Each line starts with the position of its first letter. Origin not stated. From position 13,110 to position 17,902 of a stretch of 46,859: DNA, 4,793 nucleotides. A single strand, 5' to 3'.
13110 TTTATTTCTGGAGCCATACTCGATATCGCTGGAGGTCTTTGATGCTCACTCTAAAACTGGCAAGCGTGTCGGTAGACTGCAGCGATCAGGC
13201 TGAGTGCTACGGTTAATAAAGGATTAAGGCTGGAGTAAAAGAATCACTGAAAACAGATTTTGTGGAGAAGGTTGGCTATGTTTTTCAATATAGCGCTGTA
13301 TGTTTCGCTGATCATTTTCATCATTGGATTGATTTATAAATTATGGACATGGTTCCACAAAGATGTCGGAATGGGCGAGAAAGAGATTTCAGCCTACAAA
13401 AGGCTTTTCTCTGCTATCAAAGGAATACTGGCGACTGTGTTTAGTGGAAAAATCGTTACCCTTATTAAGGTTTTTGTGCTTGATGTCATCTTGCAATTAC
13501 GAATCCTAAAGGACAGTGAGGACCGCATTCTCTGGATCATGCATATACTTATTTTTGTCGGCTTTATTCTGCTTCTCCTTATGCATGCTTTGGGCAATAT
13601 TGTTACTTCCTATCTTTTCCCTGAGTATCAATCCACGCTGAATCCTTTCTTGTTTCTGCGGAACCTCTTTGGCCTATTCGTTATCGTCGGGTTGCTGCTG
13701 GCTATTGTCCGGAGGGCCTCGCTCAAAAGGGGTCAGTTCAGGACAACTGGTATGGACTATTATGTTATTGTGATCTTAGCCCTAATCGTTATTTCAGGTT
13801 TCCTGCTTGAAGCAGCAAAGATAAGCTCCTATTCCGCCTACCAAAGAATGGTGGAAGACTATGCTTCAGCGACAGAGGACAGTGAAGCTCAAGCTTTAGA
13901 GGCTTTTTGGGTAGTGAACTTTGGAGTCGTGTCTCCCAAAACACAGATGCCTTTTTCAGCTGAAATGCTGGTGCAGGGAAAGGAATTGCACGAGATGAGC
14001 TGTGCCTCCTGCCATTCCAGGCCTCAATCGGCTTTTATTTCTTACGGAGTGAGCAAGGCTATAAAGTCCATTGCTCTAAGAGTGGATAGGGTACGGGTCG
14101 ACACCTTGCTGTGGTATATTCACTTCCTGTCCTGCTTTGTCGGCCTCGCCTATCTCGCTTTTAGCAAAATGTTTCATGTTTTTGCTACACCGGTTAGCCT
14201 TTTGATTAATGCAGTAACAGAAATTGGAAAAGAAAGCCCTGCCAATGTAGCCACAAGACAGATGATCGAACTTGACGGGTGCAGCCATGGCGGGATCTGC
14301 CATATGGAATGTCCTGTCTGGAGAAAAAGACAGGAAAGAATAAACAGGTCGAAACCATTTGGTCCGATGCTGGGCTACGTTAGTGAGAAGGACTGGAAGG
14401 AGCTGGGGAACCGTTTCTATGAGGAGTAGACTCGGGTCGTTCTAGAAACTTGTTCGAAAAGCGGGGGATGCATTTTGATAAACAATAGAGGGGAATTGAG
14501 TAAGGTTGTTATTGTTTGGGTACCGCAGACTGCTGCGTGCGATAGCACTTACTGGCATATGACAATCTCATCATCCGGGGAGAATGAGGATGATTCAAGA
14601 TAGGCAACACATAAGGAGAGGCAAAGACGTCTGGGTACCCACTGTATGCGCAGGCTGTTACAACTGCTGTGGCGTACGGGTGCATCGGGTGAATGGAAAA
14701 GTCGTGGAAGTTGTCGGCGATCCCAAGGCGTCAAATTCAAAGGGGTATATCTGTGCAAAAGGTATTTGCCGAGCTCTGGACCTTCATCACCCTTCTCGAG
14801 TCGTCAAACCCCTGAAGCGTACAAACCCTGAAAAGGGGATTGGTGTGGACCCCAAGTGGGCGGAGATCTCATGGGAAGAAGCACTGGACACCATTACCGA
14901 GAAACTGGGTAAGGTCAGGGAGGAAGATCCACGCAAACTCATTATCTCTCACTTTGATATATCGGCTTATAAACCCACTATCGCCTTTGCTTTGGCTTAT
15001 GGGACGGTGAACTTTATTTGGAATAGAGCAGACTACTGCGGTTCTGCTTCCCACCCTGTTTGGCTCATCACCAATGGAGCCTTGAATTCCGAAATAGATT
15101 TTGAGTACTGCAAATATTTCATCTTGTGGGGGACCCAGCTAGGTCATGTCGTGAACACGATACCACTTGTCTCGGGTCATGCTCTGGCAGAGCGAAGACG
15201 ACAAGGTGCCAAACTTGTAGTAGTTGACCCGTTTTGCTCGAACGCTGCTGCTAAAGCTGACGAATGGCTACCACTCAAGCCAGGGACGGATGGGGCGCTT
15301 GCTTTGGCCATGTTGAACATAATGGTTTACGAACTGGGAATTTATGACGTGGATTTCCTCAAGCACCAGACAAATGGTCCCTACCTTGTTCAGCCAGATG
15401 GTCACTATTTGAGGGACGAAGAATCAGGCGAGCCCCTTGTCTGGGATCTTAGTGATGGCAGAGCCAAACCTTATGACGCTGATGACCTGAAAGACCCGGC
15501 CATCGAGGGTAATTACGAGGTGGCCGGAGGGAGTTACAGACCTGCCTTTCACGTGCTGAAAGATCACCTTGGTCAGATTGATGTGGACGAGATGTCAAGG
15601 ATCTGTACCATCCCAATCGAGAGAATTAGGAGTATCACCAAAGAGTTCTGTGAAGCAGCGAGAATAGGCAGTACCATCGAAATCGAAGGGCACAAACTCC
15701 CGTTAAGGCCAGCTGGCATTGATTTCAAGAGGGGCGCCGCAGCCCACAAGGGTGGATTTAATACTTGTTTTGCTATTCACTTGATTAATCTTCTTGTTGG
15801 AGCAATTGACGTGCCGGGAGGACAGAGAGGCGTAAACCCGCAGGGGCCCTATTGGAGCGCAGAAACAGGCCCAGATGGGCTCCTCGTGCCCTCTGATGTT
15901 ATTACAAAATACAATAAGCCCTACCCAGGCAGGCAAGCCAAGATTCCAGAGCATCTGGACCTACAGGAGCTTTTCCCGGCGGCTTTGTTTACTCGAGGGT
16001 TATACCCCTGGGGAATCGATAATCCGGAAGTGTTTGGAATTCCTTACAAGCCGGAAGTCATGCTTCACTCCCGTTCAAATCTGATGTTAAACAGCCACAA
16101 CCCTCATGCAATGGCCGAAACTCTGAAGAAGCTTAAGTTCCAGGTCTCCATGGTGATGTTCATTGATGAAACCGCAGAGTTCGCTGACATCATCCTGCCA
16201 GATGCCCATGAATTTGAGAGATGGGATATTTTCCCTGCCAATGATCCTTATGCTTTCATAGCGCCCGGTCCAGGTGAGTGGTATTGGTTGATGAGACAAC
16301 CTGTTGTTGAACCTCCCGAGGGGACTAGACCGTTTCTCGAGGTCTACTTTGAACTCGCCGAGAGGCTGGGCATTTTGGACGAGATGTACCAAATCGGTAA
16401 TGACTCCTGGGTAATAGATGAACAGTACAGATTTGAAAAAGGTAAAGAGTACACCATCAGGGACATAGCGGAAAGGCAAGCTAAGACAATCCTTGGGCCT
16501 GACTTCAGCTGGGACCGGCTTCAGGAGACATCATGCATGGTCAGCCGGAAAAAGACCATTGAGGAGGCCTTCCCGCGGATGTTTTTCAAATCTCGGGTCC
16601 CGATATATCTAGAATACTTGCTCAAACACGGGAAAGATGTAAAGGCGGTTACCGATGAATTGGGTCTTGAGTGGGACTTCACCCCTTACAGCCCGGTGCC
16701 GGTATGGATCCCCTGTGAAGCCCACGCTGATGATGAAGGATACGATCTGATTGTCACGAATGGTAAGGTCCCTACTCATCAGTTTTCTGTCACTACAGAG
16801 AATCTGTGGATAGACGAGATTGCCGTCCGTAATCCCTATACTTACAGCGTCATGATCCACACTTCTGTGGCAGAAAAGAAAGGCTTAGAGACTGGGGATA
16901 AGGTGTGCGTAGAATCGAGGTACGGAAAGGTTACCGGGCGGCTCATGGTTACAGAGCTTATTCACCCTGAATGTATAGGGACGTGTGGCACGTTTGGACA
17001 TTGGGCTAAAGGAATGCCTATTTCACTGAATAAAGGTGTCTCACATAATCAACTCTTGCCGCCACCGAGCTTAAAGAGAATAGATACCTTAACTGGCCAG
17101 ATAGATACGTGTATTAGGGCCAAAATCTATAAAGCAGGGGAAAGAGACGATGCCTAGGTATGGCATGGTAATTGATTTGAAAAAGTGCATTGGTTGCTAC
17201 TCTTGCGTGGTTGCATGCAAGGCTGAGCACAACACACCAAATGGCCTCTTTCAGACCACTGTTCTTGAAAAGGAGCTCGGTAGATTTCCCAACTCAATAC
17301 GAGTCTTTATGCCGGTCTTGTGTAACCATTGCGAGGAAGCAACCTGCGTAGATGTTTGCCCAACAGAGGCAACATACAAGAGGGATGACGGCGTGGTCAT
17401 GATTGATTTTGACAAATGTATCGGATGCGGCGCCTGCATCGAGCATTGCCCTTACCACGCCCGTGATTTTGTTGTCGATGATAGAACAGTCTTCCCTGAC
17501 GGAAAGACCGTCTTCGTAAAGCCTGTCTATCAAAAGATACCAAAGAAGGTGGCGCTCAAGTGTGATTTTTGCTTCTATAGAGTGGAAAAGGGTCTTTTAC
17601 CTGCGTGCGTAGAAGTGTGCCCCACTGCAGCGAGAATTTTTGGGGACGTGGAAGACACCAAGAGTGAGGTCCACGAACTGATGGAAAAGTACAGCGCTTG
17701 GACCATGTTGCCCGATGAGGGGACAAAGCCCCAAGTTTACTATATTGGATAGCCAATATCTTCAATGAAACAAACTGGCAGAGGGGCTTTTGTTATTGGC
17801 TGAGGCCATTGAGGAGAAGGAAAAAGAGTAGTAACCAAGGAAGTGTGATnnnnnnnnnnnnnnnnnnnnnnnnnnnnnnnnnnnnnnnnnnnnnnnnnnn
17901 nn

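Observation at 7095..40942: Seven MmgE/PrpD-family paralogues packed into one ~34 kb locus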

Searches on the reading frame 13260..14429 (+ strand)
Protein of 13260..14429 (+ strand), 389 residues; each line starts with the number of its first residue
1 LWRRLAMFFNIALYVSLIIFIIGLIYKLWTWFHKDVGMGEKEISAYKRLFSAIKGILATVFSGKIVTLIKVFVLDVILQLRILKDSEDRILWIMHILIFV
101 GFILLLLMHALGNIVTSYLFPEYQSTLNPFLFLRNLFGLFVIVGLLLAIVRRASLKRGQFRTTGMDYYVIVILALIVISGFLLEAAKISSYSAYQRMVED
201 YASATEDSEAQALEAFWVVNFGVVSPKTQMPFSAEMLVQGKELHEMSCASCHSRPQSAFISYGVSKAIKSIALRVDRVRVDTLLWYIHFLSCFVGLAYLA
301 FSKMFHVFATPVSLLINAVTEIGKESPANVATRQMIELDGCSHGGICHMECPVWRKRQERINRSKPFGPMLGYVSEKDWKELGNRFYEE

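Call 5: search_protein_families(library=pfam, proteins=[window:13260-14429:+])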
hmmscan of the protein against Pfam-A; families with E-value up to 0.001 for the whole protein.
window:13260-14429:+ (389 aa): 1 family
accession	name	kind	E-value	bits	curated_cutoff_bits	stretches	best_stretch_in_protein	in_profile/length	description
PF02665.19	Nitrate_red_gam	-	1e-07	32.3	22.9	1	87-198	40-153/217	Nitrate reductase gamma subunit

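Call 13: search_protein_families(library=ncbifam, proteins=[window:13260-14429:+], max_evalue=0.00001)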
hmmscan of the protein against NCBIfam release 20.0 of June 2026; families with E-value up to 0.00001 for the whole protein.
window:13260-14429:+ (389 aa): 1 family
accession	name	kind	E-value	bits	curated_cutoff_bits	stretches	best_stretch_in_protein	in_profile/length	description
NF038018.1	qmoC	equivalog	6.7e-09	35.7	300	1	59-188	188-318/360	quinone-interacting membrane-bound oxidoreductase complex subunit QmoC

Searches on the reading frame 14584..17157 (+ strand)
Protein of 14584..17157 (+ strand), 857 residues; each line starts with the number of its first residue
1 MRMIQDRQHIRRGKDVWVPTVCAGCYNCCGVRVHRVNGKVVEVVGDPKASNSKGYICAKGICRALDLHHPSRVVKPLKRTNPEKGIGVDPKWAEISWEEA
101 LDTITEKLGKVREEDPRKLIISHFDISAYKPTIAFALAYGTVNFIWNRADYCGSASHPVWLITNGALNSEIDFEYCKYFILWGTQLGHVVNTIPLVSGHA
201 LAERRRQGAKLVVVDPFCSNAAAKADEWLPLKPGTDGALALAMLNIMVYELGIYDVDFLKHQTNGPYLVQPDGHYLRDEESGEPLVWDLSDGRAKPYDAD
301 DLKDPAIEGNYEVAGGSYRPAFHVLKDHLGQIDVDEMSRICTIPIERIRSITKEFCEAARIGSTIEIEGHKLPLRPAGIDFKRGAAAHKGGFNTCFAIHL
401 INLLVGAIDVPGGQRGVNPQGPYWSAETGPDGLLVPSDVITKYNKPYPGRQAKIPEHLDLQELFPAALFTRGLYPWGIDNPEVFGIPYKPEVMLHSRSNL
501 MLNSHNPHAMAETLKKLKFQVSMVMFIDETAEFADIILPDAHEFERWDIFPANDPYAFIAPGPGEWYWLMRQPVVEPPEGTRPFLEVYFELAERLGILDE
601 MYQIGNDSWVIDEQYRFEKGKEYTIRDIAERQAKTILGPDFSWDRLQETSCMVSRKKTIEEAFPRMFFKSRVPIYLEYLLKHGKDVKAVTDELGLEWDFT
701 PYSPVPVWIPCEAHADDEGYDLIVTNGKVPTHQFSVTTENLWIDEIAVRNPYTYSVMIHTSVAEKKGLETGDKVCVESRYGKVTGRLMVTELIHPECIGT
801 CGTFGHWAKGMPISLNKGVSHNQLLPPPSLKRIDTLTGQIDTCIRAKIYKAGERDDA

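Call 5: search_protein_families(library=pfam, proteins=[window:14584-17157:+])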
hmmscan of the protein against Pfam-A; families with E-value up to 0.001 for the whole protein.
window:14584-17157:+ (857 aa): 3 families
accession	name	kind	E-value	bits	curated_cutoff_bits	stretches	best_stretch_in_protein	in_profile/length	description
PF00384.28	Molybdopterin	-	8.6e-29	101.1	24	1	72-594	1-353/353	Molybdopterin oxidoreductase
PF01568.27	Molydop_binding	-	2.6e-11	44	26.8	1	722-828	1-95/110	Molydopterin dinucleotide binding domain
PF04879.21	Molybdop_Fe4S4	-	2.2e-09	37.6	22.7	1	17-60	3-46/55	Molybdopterin oxidoreductase Fe4S4 domain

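Call 13: search_protein_families(library=ncbifam, proteins=[window:14584-17157:+], max_evalue=0.00001)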
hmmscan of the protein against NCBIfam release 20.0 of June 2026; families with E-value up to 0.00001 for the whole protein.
window:14584-17157:+ (857 aa): 21 families
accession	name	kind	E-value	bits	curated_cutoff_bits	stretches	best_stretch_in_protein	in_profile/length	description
NF012032.0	PRK15488.1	equivalog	1.7e-73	247.9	694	3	11-265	37-283/759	thiosulfate reductase PhsA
NF041783.2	mnquin_red_QrcB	equivalog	3e-44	151.3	440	2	11-249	46-279/695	menaquinone reductase molybdopterin-binding-like subunit QrcB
TIGR03479.1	DMSO_red_II_alp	subfamily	3.3e-41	141.3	984.75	2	24-360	65-426/913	molybdopterin-dependent oxidoreductase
TIGR01591.1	Fdh-alpha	equivalog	5.5e-40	137.1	666.25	1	20-265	1-240/672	formate dehydrogenase subunit alpha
NF041714.1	arsenate_red_ArrA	equivalog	9.5e-39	133.2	1600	1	8-249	41-283/848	arsenate respiratory reductase molybdopterin-containing subunit ArrA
TIGR02166.1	dmsA_ynfE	subfamily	7.1e-38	130.2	777.7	2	21-261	49-297/794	DMSO/selenate family reductase complex A subunit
NF047855.1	AssmNtatRedNasC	equivalog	5.8e-31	107.5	1100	1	13-265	16-265/708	assimilatory nitrate reductase catalytic subunit NasC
TIGR01553.1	formate-DH-alph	equivalog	1.3e-30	105.9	814.2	2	203-418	245-441/1009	formate dehydrogenase-N subunit alpha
TIGR01706.1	NAPA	equivalog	4.2e-23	81.6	930.55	1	16-358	41-364/830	periplasmic nitrate reductase subunit alpha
NF041885.1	selenate_YnfE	exception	1.1e-22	79.7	1675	1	11-260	44-303/805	selenate/tellurate reductase subunit YnfE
NF041884.1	selenate_YnfF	exception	1.7e-21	75.8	1650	1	13-260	43-296/798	selenate/tellurate reductase subunit YnfF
NF010055.0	PRK13532.1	equivalog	1.6e-20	73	904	1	16-358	41-364/830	nitrate reductase catalytic subunit NapA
NF041513.1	formate_DH_Act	exception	2.2e-19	68.8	1400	2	15-114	40-133/1067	formate dehydrogenase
NF011567.1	PRK14991.1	equivalog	1.2e-18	66.3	1750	0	168-261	275-372/1022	tetrathionate reductase subunit TtrA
TIGR00509.1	bisC_fam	subfamily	1.8e-18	66.2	1017.55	1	81-284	61-277/772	molybdopterin guanine dinucleotide-containing S/N-oxide reductase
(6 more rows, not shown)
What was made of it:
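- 13260..17752 (+): Cytoplasmic bis-MGD molybdo-/tungsto-enzyme (857 aa, no Tat signal), with a four-cluster ferredoxin subunit and a NarI/QmoC-like membrane subunit. PhsA is the best NCBIfam model, at 248 bits against a cut-off of 694 (call 13).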

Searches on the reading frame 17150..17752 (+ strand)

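Call 5: search_protein_families(library=pfam, proteins=[window:17150-17752:+])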
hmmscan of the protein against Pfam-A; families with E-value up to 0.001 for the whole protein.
window:17150-17752:+ (200 aa): 15 families
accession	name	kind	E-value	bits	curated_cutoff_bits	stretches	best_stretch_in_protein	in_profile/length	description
PF13247.11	Fer4_11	-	2.9e-21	76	26.2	2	52-105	4-59/100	4Fe-4S dicluster domain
PF13237.11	Fer4_10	-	1.1e-16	60.9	25.5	2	54-101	5-53/53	4Fe-4S dicluster domain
PF12838.12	Fer4_7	-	2.3e-16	60.4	27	3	58-104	2-52/52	4Fe-4S dicluster domain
PF00037.32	Fer4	-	2.6e-14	52.8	21.1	2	84-104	2-22/24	4Fe-4S binding domain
PF13187.11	Fer4_9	-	2.6e-13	50.2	27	3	12-74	1-51/52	4Fe-4S dicluster domain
PF12797.12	Fer4_2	-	1.4e-12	47.1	24.5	2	82-102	2-22/22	4Fe-4S binding domain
PF12837.12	Fer4_6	-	4.5e-12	45.7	25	2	87-104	6-23/24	4Fe-4S binding domain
PF12798.12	Fer4_3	-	3.2e-08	34.2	27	0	90-104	1-15/15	4Fe-4S binding domain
PF13484.11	Fer4_16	-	2.7e-07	31.7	30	0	89-114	1-29/66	4Fe-4S double cluster binding domain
PF12800.12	Fer4_4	-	4e-07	30.2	24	1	88-102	2-16/17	4Fe-4S binding domain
PF14697.11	Fer4_21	-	8.9e-07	29.4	35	1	84-109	2-27/59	4Fe-4S dicluster domain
PF25160.1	LdpA_Fe-S-bd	-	1.5e-06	28.3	27.6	1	65-103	8-41/49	LdpA Fe-S cluster-binding domain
PF13183.11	Fer4_8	-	6.7e-06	27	27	0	10-72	2-66/68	4Fe-4S dicluster domain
PF13534.11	Fer4_17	-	8.3e-06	26.7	22.2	0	89-105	1-17/61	4Fe-4S dicluster domain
PF13459.11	Fer4_15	-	9e-06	26.7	22.4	0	83-101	1-19/66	4Fe-4S single cluster domain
